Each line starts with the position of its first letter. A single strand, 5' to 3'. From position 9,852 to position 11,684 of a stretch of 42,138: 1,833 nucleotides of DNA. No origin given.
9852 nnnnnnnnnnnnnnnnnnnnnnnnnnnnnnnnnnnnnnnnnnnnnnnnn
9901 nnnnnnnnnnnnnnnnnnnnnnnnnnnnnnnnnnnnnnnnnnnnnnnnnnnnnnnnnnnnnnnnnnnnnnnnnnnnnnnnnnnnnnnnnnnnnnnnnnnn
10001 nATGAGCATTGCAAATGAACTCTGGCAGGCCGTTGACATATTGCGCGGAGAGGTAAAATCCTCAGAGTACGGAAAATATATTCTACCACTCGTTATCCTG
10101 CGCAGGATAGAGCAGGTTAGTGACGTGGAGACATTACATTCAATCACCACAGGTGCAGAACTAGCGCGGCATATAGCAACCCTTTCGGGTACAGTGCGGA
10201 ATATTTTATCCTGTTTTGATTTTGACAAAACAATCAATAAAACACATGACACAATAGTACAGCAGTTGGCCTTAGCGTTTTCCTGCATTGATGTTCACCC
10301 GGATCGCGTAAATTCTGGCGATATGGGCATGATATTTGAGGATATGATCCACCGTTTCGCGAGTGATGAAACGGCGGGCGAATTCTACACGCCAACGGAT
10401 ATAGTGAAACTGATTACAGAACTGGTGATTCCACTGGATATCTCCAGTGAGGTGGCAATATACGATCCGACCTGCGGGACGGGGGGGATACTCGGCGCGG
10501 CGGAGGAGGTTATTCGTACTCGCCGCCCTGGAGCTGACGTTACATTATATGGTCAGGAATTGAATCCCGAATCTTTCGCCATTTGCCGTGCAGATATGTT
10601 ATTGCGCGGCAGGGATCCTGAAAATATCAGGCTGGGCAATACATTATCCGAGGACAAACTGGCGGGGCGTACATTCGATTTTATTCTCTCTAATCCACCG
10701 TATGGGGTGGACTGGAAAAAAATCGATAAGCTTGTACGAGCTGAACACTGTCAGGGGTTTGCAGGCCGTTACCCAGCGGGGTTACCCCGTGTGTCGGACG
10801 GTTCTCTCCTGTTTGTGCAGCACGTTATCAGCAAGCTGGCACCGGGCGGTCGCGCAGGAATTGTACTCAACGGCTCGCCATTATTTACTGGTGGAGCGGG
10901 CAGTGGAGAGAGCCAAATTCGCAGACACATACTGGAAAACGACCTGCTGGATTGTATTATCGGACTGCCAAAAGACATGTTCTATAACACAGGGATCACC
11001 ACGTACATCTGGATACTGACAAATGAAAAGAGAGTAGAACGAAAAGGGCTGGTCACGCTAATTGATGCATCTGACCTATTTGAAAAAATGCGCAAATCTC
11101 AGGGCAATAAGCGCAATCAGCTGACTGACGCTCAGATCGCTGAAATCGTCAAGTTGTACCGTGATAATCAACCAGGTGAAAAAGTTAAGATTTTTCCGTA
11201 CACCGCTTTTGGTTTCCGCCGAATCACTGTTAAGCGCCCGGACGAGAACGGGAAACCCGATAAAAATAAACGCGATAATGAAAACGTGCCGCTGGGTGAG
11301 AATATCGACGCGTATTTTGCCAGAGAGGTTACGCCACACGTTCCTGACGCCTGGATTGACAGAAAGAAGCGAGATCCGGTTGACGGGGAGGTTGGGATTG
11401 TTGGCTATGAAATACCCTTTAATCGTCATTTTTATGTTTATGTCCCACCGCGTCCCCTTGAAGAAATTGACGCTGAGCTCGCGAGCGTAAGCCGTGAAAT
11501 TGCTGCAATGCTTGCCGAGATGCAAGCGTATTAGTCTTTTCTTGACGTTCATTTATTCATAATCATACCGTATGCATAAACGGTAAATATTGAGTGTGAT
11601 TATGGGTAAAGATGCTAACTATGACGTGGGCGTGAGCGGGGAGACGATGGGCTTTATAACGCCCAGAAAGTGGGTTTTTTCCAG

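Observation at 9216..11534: HNH endonuclease translationally coupled to an HsdM-like N6-adenine methyltransferase lacking a specificity subunit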

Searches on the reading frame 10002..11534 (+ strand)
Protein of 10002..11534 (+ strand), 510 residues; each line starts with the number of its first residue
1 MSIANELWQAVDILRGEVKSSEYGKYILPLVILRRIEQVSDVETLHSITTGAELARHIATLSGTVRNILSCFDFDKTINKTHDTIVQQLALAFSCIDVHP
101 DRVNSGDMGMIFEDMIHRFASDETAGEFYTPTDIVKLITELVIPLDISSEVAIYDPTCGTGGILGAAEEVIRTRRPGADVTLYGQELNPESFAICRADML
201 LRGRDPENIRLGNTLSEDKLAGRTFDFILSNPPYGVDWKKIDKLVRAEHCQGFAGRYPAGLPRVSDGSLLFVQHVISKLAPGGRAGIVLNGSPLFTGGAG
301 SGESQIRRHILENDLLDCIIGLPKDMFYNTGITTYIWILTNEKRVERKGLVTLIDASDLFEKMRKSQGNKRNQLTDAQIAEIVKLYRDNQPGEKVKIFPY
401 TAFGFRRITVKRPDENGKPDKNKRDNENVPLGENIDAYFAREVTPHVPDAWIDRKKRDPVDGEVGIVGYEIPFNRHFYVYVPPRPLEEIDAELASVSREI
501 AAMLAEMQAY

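Call 3: search_protein_families(library=pfam, proteins=[window:10002-11534:+], max_evalue=0.01)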
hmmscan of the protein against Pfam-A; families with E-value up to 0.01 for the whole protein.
window:10002-11534:+ (510 aa): 4 families
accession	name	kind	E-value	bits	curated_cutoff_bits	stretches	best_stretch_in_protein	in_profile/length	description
PF02384.22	N6_Mtase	-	2.3e-65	221.4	20.4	1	107-390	5-276/311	N-6 DNA Methylase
PF12161.14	HsdM_N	-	8.8e-10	39.8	24.5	1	3-100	1-101/135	HsdM N-terminal domain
PF07669.17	Eco57I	-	4.6e-06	27.3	25.3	1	221-322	71-165/171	Eco57I restriction-modification methylase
PF01170.24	UPF0020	-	0.0016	18.6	22.3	0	149-237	28-134/197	RMKL-like, methyltransferase domain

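Call 4: search_protein_families(library=ncbifam, proteins=[window:10002-11534:+], max_evalue=0.01)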
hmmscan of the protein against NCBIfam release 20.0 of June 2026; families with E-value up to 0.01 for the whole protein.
window:10002-11534:+ (510 aa): 4 families
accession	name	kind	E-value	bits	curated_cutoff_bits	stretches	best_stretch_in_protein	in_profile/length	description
TIGR00497.1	hsdM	equivalog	1.4e-33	116.4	242.75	1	109-389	181-458/515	type I restriction-modification system subunit M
NF047738.1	antiphage_MADS2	equivalog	1.1e-13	50.3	720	2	109-172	295-354/654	methylation-associated defense system DNA methyltransferase MAD2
TIGR03534.1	RF_mod_PrmC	equivalog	2.8e-05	23.7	199.1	1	146-240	85-174/253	peptide chain release factor N(5)-glutamine methyltransferase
TIGR02987.1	met_A_Alw26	exception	0.0045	15.8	353.5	0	125-235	3-123/523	Alw26I/Eco31I/Esp3I family type II restriction adenine-specific DNA-methyltransferase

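Call 8: search_protein_families(library=phrogs, proteins=[window:10002-11534:+], max_evalue=0.01)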
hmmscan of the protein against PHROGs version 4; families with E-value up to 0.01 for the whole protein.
window:10002-11534:+ (510 aa): 11 families
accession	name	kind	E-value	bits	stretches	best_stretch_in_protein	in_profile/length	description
phrog_34860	-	unknown function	5.6e-130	435.7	2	64-415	136-541/830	-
phrog_2713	-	unknown function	2.8e-85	288.3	2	62-394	127-446/520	-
phrog_6380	-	other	3.7e-21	76.5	1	124-393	18-272/382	DNA methyltransferase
phrog_13671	-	other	1.1e-18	68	1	108-380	323-580/666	DNA methyltransferase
phrog_19264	-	unknown function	1.1e-15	58.9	1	108-245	177-316/349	-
phrog_9133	-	unknown function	5.8e-14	51.9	1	119-368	728-928/1259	-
phrog_28477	-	unknown function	8.5e-10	39.7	1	108-164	182-239/248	-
phrog_5696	-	unknown function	5.8e-07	30.1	1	120-221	111-218/250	-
phrog_16674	-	other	0.00019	20.2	0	121-167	400-446/1364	DNA methyltransferase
phrog_3820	-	other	0.00058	20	1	120-235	43-139/255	DNA methyltransferase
phrog_17242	-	unknown function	0.0013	20.3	0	47-96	12-61/87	-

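Call 9: search_protein_families(library=padloc, proteins=[window:10002-11534:+], max_evalue=0.01)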
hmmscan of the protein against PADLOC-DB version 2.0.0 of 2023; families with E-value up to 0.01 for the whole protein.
window:10002-11534:+ (510 aa): 50 families (the best 25 are shown)
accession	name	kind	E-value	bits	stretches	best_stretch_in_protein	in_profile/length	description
PDLC03029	MTase_I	-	1.3e-192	639.8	3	50-414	98-476/661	Type I methyltransferase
PDLC03022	MTase_I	-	6.1e-59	198.2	1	73-390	133-447/857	Type I methyltransferase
PDLC03027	MTase_I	-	2.5e-52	176.4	2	86-390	115-410/810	Type I methyltransferase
PDLC03031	MTase_I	-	7.3e-49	164.7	2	64-388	118-455/834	Type I methyltransferase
PDLC03035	MTase_I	-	1.5e-46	157.2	1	76-389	125-434/653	Type I methyltransferase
PDLC03019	MTase_I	-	1.5e-43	147.3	1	104-359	145-396/932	Type I methyltransferase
PDLC03038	MTase_I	-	1.4e-41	140.3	2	80-390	123-424/896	Type I methyltransferase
PDLC03021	MTase_I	-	5.4e-40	135.6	1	104-391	142-420/491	Type I methyltransferase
PDLC03026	MTase_I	-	5e-37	126.2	1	94-392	108-403/487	Type I methyltransferase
PDLC03240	MTase_II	-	1.2e-36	124.7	2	97-387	153-429/511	Type II methyltransferase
PDLC03033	MTase_I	-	1e-35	121.7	1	110-393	184-468/541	Type I methyltransferase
PDLC03039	MTase_I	-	6.8e-35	118.3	2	80-387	121-419/708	Type I methyltransferase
PDLC03032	MTase_I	-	3.1e-34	116.2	1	96-384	127-406/1001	Type I methyltransferase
PDLC04134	mad2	-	6.6e-32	109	1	3-388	141-486/492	mads_2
PDLC03028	MTase_I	-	1e-31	107.9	2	101-391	870-1164/1236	Type I methyltransferase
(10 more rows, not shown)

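Call 11: search_dna_similar(query=window:10002-11534:+, collection=phages, mode=protein, max_rows=40, max_evalue=0.00001)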
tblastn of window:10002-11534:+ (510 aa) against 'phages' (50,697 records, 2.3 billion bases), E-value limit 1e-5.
Records with a match: 109; places in all: 113; records where one place covers at least 80% of the query: 2.
Best place of each record, by identity: <60% 109.
By first word of the organism name: Acinetobacter 36; Bacteriophage 22; Staphylococcus 12; Streptococcus 10; Mycobacterium 5; Enterococcus 4; Salmonella 4; Escherichia 3; Liberibacter 2; phage 2; and 7 more.
By host as written in the record: - 27; Acinetobacter baumannii 17; Staphylococcus aureus 6; Mycobacterium smegmatis mc2 155 4; Acinetobacter baumannii 703 4; Streptococcus equinus MEM7 4; Enterococcus faecalis 3; Acinetobacter baumannii 1971 3; and 35 more.
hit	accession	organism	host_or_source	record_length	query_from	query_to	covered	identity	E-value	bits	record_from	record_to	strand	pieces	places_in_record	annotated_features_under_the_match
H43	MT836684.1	Bacteriophage sp.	human fecal samples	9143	5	507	97%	37.5%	7e-91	371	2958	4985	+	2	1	record has no annotation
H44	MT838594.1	Bacteriophage sp.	human fecal samples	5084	99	505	80%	42.0%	1e-69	314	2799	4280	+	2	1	record has no annotation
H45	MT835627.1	Bacteriophage sp.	human fecal samples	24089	57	507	88%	36.0%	9e-79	274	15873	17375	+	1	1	record has no annotation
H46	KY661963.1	Liberibacter phage P-JXGC-3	Candidatus Liberibacter asiaticus str. ...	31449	3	395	77%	30.9%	1e-42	169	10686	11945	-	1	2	type I restriction-modification system, DNA-methyltransferase subunit ...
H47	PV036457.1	phage IMGVR 15682261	human feces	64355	7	386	75%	30.2%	4e-34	143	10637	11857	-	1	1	hypothetical protein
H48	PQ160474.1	Liberibacter phage P-9PA-3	Candidatus Liberibacter asiaticus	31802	7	386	75%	28.6%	3e-34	143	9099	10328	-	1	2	type I restriction-modification system DNA-methyltransferase subunit M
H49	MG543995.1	Staphylococcus phage UPMK_1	methicillin-resistant Staphylococcus ...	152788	3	387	75%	28.0%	1e-35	147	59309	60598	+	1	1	type I restriction-modification system subunit M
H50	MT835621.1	Bacteriophage sp.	human fecal samples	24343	1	402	79%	26.3%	4e-31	134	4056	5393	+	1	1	record has no annotation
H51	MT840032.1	Bacteriophage sp.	human fecal samples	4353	1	386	76%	27.3%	1e-36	150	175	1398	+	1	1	record has no annotation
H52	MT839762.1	Bacteriophage sp.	human fecal samples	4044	3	386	75%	27.2%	7e-31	133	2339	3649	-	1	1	record has no annotation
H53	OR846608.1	Enterococcus phage Efs 1-1-1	Enterococcus faecalis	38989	3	394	77%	25.9%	4e-26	119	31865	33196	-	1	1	record has no annotation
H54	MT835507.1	Bacteriophage sp.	human fecal samples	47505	3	387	75%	26.2%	2e-27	122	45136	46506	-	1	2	record has no annotation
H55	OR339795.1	Escherichia phage phi456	Escherichia coli MC1061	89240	73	386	62%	31.7%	1e-31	135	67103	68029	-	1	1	putative restriction-modification protein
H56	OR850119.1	Staphylococcus phage SA 1298 Kay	Staphylococcus aureus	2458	108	402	58%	33.2%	2e-35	145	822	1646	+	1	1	record has no annotation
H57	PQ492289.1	Klebsiella phage vB_KpnS_p4727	Klebsiella pneumoniae 4727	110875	108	400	57%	32.8%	2e-30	132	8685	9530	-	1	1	record has no annotation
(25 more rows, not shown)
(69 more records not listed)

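Call 12: find_homologous_proteins(query=window:10002-11534:+, max_evalue=1e-10)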
Query window:10002-11534:+ (510 aa): 8000 proteins with E <= 1e-10 among 8000 candidates; the best 120 are listed.
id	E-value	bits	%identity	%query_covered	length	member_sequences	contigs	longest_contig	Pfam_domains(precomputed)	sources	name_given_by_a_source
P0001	0.0e+0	1161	100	100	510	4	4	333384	PF02384.23,PF07669.18,PF12161.15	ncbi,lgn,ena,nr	ncbi:N-6 DNA methylase [Escherichia coli]|nr:N-6 DNA methylase [Escherichia coli] HAW2057546.1 SAM-d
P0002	5.8e-247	838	73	98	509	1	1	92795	PF02384.23,PF07669.18,PF12161.15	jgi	-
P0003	2.6e-170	586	49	81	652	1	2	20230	PF02384.23,PF12161.15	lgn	-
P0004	3.0e-169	582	49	81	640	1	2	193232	PF02384.23,PF12161.15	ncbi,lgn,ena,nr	ncbi:TPA: N-6 DNA methylase [Raoultella ornithinolytica]|nr:N-6 DNA methylase [Raoultella ornithinol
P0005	3.0e-169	582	49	81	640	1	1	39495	PF02384.23,PF12161.15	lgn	-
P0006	3.5e-169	582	49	81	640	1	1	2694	PF02384.23,PF12161.15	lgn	-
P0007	4.2e-169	582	49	81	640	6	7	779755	PF02384.23,PF12161.15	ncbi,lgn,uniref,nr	ncbi:class I SAM-dependent DNA methyltransferase [Enterobacter hormaechei]|uniref:type I restriction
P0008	6.4e-169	581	49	81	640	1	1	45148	PF02384.23,PF12161.15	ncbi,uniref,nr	ncbi:type I restriction-modification system subunit M [Pantoea ananatis]|uniref:type I restriction-m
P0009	1.1e-168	580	49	81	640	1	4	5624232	PF02384.23,PF12161.15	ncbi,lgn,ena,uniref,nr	ncbi:type I restriction-modification system subunit M [Raoultella ornithinolytica]|uniref:type I res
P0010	1.3e-168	580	50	81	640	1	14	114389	PF02384.23,PF12161.15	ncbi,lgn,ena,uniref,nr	ncbi:MAG: class I SAM-dependent DNA methyltransferase [Citrobacter sp.]|uniref:type I restriction-mo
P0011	1.5e-168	580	49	81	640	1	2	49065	PF02384.23,PF12161.15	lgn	-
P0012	1.9e-168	579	49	81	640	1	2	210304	PF02384.23,PF12161.15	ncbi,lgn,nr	ncbi:SAM-dependent DNA methyltransferase [Salmonella enterica subsp. enterica serovar Newport]|nr:SA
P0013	2.3e-168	579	50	81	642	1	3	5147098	PF02384.23,PF12161.15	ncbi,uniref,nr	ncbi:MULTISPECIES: class I SAM-dependent DNA methyltransferase [Photorhabdus]|uniref:site-specific D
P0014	2.5e-168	579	48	81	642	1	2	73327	PF02384.23,PF12161.15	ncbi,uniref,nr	ncbi:type I restriction-modification system subunit M [Photorhabdus heterorhabditis]|uniref:site-spe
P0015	2.5e-168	579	48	81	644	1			PF02384.23,PF12161.15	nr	nr:class I SAM-dependent DNA methyltransferase [Photorhabdus heterorhabditis]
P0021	1.1e-167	577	50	99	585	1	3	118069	PF02384.23,PF12161.15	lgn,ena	-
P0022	1.5e-167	576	49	81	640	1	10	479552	PF02384.23,PF12161.15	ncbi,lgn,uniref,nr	ncbi:SAM-dependent DNA methyltransferase [Salmonella enterica]|uniref:site-specific DNA-methyltransf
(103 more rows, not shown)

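Call 16: find_encoding_contigs(protein=P0002, flank=8000, max_places=3)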
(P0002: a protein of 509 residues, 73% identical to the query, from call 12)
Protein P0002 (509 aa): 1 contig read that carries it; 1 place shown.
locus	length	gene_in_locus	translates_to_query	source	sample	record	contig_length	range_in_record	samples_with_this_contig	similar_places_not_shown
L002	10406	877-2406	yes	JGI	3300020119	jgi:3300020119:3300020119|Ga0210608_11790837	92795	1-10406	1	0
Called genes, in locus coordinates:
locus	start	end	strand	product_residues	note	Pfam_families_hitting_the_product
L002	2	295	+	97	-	?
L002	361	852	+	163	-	-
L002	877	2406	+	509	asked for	PF12161:HsdM_N, PF02384:N6_Mtase, PF07669:Eco57I (weak)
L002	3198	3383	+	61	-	-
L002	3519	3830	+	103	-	PF06147:DUF968 (weak), PF16786:RecA_dep_nuc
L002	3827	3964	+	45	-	PF26818:Phage_YlcG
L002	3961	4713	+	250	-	PF27659:CHP02642 (faint), PF03589:Antiterm, PF00684:DnaJ_CXXCXGXG (faint), PF03589:Antiterm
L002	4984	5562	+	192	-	PF09669:Phage_pRha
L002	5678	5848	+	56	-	-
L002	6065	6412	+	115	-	-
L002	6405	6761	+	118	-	PF08291:Peptidase_M15_3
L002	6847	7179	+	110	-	-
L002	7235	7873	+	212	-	PF18894:PhageMetallopep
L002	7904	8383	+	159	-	PF10045:DUF2280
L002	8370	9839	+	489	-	PF17289:Terminase_6C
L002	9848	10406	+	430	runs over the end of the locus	PF06381:Phage_portal_3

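Call 17: find_encoding_contigs(protein=P0021, flank=8000, max_places=3)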
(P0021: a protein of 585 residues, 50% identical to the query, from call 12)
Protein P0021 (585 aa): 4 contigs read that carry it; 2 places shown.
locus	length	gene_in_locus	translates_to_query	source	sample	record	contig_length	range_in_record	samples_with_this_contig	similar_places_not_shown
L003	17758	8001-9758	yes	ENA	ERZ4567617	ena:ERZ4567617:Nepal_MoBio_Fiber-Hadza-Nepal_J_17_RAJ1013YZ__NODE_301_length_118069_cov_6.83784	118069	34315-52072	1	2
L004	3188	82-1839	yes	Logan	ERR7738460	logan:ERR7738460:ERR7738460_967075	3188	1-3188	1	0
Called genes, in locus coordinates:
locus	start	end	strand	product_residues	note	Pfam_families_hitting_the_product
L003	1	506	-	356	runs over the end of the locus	-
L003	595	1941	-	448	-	PF00072:Response_reg, PF00158:Sigma54_activat, PF14532:Sigma54_activ_2, PF07724:AAA_2 (weak), PF07728:AAA_5 (weak), PF25601:AAA_lid_14, PF02954:HTH_8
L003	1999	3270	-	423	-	PF13091:PLDc_2, PF00614:PLDc (weak)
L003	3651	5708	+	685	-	PF22159:PSMA-like_N, PF22160:PSMA-like_C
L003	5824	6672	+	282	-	PF01408:GFO_IDH_MocA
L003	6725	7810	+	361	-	PF05343:Peptidase_M42, PF01546:Peptidase_M20 (weak)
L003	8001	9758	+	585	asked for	PF12161:HsdM_N, PF02384:N6_Mtase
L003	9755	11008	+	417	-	PF01420:Methylase_S (weak)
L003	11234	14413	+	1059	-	PF04313:HSDR_N, PF04851:ResIII, PF18766:SWI2_SNF2, PF22679:T1R_D3-like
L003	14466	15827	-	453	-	PF00364:Biotin_lipoyl, PF02817:E3_binding, PF00198:2-oxoacid_dh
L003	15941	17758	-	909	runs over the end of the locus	PF28598:PDH_E1_N, PF00456:Transketolase_N (weak), PF17831:PDH_E1_M, PF22613:Transketolase_C_1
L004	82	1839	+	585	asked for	PF12161:HsdM_N, PF02384:N6_Mtase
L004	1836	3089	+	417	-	PF01420:Methylase_S (weak)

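Call 35: search_solved_structures(query=window:10002-11534:+, max_evalue=0.00001, show_alignments=2)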
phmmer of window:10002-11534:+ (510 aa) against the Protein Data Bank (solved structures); distinct sequences matched with E-value up to 0.00001: 11.
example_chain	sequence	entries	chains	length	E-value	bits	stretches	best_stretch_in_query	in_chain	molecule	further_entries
7vru_A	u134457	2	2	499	1.1e-41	146.3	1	83-386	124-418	Site-specific DNA-methyltransferase (adenine-specific)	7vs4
7vru_B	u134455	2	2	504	2.4e-39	138.6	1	82-386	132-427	Site-specific DNA-methyltransferase (adenine-specific)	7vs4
3lkd_A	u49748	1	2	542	1.1e-34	123.3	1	98-394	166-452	Type I restriction-modification system methyltransferase subunit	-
7bst_D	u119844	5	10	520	2.3e-32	115.6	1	73-389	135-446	Type I restriction enzyme EcoR124II M protein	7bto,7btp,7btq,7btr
3khk_A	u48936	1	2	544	6.7e-29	104.2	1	105-359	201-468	Type I restriction-modification system methylation subunit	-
5ybb_A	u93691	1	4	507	1.1e-22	83.7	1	108-328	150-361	Type I restriction-modification system methyltransferase subunit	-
2y7c_B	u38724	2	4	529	1.2e-16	63.7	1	106-421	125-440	TYPE I RESTRICTION ENZYME ECOKI M PROTEIN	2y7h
2ar0_A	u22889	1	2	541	1.3e-16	63.6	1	106-421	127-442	Type I restriction enzyme EcoKI M protein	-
2okc_A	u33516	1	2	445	4.5e-16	61.8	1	89-337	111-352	Type I restriction enzyme StySJI M protein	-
7eew_A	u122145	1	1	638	1.1e-15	60.6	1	112-388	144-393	Type I restriction-modification system methyltransferase subunit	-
3ufb_A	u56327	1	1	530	6e-13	51.5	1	109-328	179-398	Type I restriction-modification system methyltransferase subunit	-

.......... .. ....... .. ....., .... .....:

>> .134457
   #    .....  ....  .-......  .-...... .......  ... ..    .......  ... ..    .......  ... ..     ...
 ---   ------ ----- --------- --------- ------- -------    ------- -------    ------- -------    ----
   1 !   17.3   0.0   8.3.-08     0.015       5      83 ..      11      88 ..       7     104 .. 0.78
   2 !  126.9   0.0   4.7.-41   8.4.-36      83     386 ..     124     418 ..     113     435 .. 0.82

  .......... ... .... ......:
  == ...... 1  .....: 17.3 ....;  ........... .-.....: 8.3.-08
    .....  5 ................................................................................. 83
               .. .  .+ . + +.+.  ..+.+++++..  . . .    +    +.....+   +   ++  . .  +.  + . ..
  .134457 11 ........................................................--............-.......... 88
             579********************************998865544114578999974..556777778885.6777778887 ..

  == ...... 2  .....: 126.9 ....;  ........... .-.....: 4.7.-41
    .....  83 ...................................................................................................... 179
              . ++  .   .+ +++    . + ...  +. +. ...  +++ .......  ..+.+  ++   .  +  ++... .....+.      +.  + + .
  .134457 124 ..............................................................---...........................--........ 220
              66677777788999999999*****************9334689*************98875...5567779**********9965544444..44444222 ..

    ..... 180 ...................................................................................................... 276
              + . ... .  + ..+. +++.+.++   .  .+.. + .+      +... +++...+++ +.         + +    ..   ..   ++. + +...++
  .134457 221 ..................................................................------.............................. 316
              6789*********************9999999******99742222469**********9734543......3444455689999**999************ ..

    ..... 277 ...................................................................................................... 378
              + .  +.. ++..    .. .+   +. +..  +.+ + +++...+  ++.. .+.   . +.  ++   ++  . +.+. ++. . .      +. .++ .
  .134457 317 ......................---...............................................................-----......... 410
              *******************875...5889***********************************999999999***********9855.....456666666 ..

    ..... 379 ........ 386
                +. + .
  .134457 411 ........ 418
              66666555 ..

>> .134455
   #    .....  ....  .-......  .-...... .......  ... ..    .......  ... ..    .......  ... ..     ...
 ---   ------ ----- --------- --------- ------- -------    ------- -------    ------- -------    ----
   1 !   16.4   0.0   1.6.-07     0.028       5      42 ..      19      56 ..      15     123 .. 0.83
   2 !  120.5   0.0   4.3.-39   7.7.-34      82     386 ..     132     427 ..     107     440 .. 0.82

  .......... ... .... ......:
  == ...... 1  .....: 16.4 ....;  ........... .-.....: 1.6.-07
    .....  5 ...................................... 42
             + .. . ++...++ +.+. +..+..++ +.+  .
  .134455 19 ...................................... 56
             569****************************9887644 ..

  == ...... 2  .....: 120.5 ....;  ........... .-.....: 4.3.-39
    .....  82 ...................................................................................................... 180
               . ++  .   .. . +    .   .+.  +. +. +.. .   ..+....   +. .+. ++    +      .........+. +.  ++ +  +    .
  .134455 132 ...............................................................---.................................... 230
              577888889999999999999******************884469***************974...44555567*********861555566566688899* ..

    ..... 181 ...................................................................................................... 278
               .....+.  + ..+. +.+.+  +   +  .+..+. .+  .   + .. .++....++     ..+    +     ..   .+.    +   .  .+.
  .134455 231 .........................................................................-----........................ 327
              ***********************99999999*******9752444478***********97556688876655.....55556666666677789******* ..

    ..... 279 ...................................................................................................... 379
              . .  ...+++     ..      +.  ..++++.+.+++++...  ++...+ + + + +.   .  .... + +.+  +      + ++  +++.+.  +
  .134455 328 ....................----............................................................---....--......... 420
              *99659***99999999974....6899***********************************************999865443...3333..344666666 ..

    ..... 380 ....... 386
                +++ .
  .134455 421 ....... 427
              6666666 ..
